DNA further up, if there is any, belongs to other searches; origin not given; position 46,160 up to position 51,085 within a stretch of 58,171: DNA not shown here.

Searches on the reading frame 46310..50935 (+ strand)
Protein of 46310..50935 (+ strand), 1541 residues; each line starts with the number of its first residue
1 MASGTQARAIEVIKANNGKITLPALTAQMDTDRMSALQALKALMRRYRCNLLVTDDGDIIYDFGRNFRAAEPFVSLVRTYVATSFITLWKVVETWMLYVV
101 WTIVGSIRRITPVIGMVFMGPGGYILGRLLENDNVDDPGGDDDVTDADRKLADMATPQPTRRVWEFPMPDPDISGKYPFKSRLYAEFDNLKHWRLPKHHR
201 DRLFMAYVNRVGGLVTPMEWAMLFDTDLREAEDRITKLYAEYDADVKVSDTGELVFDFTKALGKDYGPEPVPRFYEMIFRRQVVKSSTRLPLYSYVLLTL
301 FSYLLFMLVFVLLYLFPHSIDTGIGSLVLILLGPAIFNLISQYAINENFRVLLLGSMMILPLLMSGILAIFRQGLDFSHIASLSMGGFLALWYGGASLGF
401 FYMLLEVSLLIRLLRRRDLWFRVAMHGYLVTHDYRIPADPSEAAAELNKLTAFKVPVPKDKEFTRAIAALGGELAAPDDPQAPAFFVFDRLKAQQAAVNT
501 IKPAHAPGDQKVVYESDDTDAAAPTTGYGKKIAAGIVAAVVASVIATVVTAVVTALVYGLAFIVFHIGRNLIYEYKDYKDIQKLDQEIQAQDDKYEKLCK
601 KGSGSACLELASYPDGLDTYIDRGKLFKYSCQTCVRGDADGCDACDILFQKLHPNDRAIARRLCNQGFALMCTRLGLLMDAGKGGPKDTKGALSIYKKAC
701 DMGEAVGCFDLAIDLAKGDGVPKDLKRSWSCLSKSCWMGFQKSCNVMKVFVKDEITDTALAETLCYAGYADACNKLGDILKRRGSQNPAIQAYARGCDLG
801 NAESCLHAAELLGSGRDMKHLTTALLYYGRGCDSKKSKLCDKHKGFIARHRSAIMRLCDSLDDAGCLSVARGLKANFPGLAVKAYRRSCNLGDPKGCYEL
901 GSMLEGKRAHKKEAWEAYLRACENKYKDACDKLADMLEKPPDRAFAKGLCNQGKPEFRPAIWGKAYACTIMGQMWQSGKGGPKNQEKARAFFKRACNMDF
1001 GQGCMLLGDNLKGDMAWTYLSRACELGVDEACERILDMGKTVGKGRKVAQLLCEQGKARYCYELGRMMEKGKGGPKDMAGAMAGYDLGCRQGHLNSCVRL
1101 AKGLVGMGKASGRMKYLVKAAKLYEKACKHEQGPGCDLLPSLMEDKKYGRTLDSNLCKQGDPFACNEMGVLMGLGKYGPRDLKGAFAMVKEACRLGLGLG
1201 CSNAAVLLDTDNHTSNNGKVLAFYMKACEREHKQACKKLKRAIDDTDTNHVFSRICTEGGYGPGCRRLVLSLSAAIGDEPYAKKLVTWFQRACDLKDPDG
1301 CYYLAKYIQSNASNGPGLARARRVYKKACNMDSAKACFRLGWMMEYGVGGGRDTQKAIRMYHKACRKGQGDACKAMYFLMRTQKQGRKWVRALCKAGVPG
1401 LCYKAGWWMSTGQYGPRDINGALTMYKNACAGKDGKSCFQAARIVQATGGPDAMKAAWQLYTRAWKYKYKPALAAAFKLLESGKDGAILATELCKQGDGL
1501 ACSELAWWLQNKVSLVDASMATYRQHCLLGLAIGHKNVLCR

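Call 3: search_protein_families(library=pfam, proteins=[window:46310-50935:+], max_evalue=0.01)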
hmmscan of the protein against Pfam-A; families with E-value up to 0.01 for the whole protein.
window:46310-50935:+ (1541 aa): 1 family
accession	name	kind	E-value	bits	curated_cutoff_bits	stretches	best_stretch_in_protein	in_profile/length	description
PF08238.18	Sel1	-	1.1e-24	86.3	30.7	2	1334-1368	1-35/36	Sel1 repeat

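Call 4: search_protein_families(library=ncbifam, proteins=[window:46310-50935:+], max_evalue=0.01)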
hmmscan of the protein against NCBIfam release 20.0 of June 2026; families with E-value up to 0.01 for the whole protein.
window:46310-50935:+ (1541 aa): 0 families
